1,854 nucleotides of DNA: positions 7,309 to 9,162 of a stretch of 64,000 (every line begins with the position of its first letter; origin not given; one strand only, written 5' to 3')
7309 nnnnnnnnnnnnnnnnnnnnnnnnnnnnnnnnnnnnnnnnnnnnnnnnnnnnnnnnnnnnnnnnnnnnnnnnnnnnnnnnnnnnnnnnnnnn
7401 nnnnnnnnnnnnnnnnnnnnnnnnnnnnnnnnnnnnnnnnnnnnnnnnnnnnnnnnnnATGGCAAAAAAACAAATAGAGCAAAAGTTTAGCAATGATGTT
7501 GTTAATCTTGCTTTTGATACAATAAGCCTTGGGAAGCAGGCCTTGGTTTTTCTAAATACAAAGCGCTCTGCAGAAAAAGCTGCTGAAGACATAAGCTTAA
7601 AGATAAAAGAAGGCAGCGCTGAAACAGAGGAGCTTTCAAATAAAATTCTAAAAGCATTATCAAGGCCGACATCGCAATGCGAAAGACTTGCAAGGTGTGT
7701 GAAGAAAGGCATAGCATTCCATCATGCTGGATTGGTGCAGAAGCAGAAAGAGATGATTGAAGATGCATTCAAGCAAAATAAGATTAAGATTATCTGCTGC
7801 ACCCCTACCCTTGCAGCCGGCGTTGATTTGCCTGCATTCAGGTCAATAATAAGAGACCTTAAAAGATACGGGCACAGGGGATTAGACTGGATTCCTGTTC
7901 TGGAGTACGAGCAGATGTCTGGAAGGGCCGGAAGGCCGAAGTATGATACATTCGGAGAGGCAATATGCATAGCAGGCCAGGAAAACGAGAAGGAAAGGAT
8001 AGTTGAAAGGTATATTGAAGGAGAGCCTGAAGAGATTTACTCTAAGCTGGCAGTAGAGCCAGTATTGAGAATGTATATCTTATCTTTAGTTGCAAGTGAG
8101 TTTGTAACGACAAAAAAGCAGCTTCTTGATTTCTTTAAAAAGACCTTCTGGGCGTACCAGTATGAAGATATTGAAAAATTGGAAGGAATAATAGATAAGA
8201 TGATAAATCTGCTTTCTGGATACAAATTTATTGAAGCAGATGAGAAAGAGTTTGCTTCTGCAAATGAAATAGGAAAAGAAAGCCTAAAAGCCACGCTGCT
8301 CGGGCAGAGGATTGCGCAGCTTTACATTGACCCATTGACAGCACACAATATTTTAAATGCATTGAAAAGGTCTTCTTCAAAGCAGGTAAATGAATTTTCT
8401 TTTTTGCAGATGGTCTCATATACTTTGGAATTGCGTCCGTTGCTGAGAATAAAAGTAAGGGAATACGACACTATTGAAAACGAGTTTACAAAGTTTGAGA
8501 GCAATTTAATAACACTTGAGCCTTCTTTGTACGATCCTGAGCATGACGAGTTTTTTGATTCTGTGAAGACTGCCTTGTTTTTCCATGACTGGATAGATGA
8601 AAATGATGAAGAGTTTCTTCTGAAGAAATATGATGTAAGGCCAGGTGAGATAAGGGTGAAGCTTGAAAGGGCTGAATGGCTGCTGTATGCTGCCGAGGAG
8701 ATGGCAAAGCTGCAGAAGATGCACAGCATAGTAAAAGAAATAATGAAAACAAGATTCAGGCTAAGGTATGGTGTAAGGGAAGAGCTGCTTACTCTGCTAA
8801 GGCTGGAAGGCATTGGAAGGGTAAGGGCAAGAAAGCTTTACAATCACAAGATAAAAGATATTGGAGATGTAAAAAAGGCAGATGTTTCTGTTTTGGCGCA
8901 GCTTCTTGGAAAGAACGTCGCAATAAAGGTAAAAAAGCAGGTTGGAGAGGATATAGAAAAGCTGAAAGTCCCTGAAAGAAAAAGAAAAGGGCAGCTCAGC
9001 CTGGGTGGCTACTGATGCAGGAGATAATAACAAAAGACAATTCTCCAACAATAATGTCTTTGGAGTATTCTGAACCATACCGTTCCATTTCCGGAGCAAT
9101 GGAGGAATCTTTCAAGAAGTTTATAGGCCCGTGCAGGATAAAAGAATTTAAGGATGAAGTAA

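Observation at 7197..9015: Hel308 helicase gene present only as its C-terminal 518 aa, starting right after a tRNA-Asn/tRNA-Ile pair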

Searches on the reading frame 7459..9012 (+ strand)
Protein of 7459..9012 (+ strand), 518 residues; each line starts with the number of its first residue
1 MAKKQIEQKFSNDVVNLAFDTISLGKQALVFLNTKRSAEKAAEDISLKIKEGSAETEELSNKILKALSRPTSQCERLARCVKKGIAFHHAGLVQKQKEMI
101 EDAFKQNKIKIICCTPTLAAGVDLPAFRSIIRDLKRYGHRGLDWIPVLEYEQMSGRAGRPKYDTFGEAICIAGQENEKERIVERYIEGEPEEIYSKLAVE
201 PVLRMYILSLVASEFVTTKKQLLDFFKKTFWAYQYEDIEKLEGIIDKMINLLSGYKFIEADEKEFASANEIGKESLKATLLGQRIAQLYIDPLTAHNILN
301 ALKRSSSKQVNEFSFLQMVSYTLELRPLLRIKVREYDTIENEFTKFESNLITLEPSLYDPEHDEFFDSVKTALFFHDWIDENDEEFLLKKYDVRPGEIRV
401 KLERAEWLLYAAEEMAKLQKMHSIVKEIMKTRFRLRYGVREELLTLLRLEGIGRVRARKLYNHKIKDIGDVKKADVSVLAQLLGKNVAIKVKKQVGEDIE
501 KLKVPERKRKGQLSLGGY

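Call 6: search_protein_families(library=pfam, proteins=[window:7459-9012:+], max_evalue=0.01)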
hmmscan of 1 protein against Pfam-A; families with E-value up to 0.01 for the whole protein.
window:7459-9012:+ (518 aa): 5 families
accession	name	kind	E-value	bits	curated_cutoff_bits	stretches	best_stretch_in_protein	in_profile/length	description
PF21280.2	Helicase_dom4_arc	-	8.1e-29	100.5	27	1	314-438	2-125/125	Archaeal helicase, domain 4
PF00271.37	Helicase_C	-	1.2e-11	45.3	23.5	1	75-160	32-109/110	Helicase conserved C-terminal domain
PF20470.4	HTH_61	-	3.9e-06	27.6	24.3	1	166-259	1-92/92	Helix-turn-helix domain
PF14520.12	HHH_5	-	7.4e-06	26.8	27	1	445-492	3-52/57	Helix-hairpin-helix domain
PF10391.15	DNA_pol_lambd_f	-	0.0061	16.8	29.8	0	450-473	7-30/51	Fingers domain of DNA polymerase lambda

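Call 7: search_solved_structures(query=window:7459-9012:+, show_alignments=2)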
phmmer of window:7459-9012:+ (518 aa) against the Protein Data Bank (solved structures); distinct sequences matched with E-value up to 0.001: 60.
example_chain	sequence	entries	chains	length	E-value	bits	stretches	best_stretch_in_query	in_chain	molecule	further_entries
2zj2_A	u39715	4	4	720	2e-90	307.1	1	16-513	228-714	Putative ski2-type helicase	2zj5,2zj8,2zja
2p6r_A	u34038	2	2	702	2.6e-81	277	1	26-493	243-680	afUHEL308 HELICASE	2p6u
9b15_A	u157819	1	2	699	6.8e-80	272.4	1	26-493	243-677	ATP-dependent DNA helicase Hel308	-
2va8_A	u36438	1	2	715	6e-75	256.1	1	14-494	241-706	SKI2-TYPE HELICASE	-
7zpq_CA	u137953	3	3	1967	3.3e-36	128.3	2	12-232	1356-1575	SLH1 isoform 1 | RQC trigger complex helicase SLH1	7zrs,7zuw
8alz_B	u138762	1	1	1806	2.4e-35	125.5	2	72-174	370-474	Activating signal cointegrator 1 complex subunit 3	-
9c5q_C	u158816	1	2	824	1.5e-26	96.4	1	13-180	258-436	DNA polymerase theta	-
5a9f_A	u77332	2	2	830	1.5e-26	96.4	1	13-180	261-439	DNA POLYMERASE THETA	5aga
9bh6_A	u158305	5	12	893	1.9e-26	96.1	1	13-180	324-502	DNA polymerase theta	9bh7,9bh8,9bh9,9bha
8w0a_C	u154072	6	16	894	1.9e-26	96.1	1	13-180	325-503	DNA polymerase theta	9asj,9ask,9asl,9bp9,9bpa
5a9j_A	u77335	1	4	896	2e-26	96.1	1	13-180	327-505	DNA POLYMERASE THETA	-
9osw_A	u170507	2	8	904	2e-26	96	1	13-180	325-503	DNA polymerase theta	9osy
6qdv_B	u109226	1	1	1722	6.5e-26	94.3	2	27-173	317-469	U5 small nuclear ribonucleoprotein 200 kDa helicase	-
4f92_B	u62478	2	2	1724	6.6e-26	94.3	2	27-173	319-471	U5 small nuclear ribonucleoprotein 200 kDa helicase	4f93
4f91_B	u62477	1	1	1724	6.6e-26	94.3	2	27-173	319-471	U5 small nuclear ribonucleoprotein 200 kDa helicase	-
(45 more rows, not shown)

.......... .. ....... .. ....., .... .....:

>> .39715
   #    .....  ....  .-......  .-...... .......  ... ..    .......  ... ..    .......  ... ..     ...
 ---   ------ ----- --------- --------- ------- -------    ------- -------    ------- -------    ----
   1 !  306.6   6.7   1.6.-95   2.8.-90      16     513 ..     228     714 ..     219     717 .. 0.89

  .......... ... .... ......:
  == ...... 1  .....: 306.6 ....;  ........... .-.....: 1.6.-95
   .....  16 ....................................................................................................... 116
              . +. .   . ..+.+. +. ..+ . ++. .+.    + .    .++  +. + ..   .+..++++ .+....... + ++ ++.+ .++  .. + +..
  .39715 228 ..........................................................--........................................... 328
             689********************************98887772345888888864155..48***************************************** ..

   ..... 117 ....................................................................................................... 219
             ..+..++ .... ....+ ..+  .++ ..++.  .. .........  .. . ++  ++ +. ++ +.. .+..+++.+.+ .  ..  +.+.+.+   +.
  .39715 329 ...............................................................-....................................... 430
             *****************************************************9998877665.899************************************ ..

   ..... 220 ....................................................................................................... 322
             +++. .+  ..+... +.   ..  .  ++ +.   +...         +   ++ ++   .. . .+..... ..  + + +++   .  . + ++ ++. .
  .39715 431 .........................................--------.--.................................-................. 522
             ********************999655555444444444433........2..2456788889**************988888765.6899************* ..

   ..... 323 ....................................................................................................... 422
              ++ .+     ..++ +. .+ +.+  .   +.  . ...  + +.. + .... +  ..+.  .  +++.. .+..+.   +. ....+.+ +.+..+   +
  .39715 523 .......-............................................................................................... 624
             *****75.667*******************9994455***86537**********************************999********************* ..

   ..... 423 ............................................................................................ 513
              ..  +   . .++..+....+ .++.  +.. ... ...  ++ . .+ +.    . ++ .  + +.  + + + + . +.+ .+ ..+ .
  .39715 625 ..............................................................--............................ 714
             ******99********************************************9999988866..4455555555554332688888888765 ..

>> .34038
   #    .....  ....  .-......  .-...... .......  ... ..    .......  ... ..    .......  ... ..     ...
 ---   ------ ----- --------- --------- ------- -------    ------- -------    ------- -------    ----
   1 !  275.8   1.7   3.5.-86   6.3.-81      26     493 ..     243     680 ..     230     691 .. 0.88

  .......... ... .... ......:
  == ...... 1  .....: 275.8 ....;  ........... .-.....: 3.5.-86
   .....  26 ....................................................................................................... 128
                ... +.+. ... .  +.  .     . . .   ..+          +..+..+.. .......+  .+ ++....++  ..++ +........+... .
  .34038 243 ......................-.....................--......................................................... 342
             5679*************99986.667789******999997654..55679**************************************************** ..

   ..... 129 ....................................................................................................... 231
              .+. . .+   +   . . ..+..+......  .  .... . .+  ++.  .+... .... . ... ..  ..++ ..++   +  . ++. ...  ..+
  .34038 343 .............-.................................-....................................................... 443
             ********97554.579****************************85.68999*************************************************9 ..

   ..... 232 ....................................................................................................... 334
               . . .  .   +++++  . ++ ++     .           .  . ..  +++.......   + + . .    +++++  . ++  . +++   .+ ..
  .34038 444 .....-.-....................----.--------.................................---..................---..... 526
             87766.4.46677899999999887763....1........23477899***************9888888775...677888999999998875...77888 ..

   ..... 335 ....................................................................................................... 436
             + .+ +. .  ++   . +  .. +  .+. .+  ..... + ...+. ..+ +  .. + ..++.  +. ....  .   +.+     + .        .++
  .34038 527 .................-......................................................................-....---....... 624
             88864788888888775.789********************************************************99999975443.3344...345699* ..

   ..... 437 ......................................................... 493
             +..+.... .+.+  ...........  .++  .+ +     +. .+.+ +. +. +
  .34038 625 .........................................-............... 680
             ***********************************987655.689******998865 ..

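Call 9: find_homologous_proteins(query=window:7459-9012:+, max_evalue=1e-10)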
Query window:7459-9012:+ (518 aa): 7946 proteins with E <= 1e-10 among 8000 candidates; the best 120 are listed.
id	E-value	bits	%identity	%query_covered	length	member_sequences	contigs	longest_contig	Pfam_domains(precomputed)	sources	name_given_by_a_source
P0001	0.0e+0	1134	100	100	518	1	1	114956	PF20470.5,PF14520.13,PF00271.38,PF21280.3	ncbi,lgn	-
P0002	2.3e-217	741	63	99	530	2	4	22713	PF20470.5,PF00271.38,PF21280.3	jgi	jgi:helicase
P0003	1.0e-216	738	63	99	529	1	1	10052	PF20470.5,PF14520.13,PF00271.38,PF21280.3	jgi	jgi:helicase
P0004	1.7e-215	734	64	99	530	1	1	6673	PF00271.38,PF21280.3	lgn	-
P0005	2.5e-215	734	63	99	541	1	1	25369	PF20470.5,PF00271.38,PF21280.3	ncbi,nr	ncbi:hypothetical protein KY362_05925 [Candidatus Woesearchaeota archaeon]|nr:hypothetical protein [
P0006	1.7e-214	731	62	100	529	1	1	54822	PF20470.5,PF14520.13,PF00271.38,PF21280.3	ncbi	ncbi:MAG: helicase-related protein [Candidatus Woesearchaeota archaeon]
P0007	2.0e-214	731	60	99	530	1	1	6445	PF20470.5,PF14520.13,PF00271.38,PF21280.3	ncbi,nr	ncbi:hypothetical protein KY359_06460 [Candidatus Woesearchaeota archaeon]|nr:hypothetical protein [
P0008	6.8e-214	729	63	98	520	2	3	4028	PF00271.38,PF21280.3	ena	-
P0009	7.4e-214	729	62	99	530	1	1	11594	PF20470.5,PF14520.13,PF00271.38,PF21280.3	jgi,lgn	jgi:helicase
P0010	9.1e-214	729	61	100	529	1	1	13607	PF20470.5,PF14520.13,PF00271.38,PF21280.3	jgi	jgi:helicase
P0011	1.0e-213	729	62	100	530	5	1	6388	PF20470.5,PF14520.13,PF00271.38,PF21280.3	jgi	jgi:helicase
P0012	4.4e-213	727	62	99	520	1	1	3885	PF20470.5,PF00271.38,PF21280.3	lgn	-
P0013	5.7e-213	726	64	99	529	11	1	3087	PF20470.5,PF14520.13,PF00271.38,PF21280.3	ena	-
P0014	5.8e-213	726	62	99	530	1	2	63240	PF14520.13,PF00271.38,PF21280.3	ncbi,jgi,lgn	-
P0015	7.6e-213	726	61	99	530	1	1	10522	PF10391.16,PF20470.5,PF14520.13,PF00271.38,PF21280.3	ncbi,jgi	jgi:helicase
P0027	1.1e-210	719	62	99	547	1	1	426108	PF14520.13,PF00271.38,PF21280.3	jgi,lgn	jgi:helicase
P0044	6.4e-207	706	60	99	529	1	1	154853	PF20470.5,PF14520.13,PF00271.38,PF21280.3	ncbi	-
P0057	7.9e-206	703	60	99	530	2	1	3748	PF20470.5,PF00271.38,PF21280.3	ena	-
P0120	4.8e-202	690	59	98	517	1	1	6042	PF00271.38,PF21280.3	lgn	-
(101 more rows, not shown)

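Call 13: find_encoding_contigs(protein=P0027, flank=10000, max_places=2)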
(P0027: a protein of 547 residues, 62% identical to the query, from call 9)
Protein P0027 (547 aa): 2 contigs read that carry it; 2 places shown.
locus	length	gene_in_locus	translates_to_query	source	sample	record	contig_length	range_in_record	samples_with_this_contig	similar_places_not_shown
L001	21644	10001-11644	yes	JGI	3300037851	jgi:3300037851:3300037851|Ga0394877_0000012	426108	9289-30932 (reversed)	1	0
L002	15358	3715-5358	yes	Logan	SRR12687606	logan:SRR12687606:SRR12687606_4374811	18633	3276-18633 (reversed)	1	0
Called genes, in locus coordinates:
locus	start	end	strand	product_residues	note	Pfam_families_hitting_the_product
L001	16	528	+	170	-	-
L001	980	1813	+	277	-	-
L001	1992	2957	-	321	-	-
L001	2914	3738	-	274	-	-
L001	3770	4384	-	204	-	-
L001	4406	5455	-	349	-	-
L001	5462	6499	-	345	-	-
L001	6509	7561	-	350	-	-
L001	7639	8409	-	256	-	-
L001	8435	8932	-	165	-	-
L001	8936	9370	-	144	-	PF13098:Thioredoxin_2 (faint)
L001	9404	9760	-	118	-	-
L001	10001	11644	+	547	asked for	PF00271:Helicase_C, PF21280:Helicase_dom4_arc, PF14520:HHH_5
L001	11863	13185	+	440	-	PF00939:Na_sulph_symp, PF03600:CitMHS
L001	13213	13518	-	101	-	-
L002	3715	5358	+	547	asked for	PF00271:Helicase_C, PF21280:Helicase_dom4_arc, PF14520:HHH_5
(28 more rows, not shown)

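Call 14: find_encoding_contigs(protein=P0044, flank=10000, max_places=2)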
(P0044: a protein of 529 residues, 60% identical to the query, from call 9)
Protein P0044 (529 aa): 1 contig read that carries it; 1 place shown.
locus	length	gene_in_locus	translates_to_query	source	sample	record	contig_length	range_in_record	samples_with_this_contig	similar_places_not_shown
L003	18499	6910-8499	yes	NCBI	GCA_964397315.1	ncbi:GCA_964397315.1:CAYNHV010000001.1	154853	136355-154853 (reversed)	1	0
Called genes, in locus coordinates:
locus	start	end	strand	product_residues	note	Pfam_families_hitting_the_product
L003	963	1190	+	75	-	PF13459:Fer4_15, PF13370:Fer4_13, PF12838:Fer4_7 (faint)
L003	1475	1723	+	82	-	PF08984:DUF1858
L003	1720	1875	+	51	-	PF08271:Zn_Ribbon_TF (weak)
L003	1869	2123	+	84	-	PF01866:Diphthamide_syn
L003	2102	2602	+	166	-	PF20589:DUF6790 (faint)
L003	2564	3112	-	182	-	PF01864:CarS-like, PF01148:CTP_transf_1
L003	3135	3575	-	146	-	PF02681:DUF212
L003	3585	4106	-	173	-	PF01066:CDP-OH_P_transf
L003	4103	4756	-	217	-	PF02666:PS_Dcarbxylase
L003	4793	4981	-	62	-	-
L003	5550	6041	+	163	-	PF00383:dCMP_cyt_deam_1, PF14437:MafB19-deam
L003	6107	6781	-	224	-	PF02811:PHP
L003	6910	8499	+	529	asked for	PF00271:Helicase_C, PF20470:HTH_61 (faint), PF21280:Helicase_dom4_arc, PF14520:HHH_5 (weak)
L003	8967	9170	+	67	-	-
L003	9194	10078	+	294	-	PF02811:PHP, PF13263:PHP_C (weak)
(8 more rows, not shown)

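Call 15: find_encoding_contigs(protein=P0001, flank=10000, max_places=3)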
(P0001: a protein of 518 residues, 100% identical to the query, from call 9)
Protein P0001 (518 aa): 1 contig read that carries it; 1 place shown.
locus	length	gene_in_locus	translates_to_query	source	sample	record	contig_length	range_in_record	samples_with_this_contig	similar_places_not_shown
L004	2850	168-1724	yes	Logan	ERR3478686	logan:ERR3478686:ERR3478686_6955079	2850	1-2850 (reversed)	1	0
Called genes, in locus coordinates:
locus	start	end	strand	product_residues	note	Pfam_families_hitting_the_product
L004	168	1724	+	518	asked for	PF00271:Helicase_C, PF20470:HTH_61 (weak), PF14520:HHH_5 (faint), PF21280:Helicase_dom4_arc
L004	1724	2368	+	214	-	PF05430:Methyltransf_30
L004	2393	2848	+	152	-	?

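Call 19: find_related_loci(query=window:7459-9012:+, collection=genome_contigs, flank=10000)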
Query window:7459-9012:+ (518 aa) in genome_contigs; peptide patterns used: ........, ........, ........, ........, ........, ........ (x = any residue, [..] = any of these).
96 stretches matched a pattern; 5 encode a relative of the query (tblastn E <= 1e-3); 5 distinct loci.
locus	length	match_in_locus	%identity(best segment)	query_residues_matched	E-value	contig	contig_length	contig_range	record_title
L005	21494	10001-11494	55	5-503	0e+0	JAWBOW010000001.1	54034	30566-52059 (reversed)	MAG: Candidatus Woesearchaeota archaeon isolate HHBFW-2_201803_bins_274 HHBFW-2_201803_bins_274_scaffold_1, whole genome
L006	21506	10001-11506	54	13-518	0e+0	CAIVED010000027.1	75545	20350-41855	uncultured archaeon isolate AlinenSediments_bin-0934 genome assembly, contig: bin-0934:27/44, whole genome shotgun seque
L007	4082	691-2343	50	1-518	2e-178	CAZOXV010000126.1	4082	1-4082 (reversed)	MAG TPA_asm: uncultured Methanosarcinales archaeon isolate SRP252850_co1_245 genome assembly, contig: NODE_40293_length_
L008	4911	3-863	57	235-518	4e-102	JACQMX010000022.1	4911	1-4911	MAG: Candidatus Woesearchaeota archaeon isolate NC_groundwater_1240_Ag_S-0.1um_45_29 S_p1_S3_coassembly_k141_727060, who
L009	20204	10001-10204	30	85-159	6e-5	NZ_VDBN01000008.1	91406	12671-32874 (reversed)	Xenorhabdus sp. Sc-CR9 NODE_8_length_91406_cov_20.8466, whole genome shotgun sequence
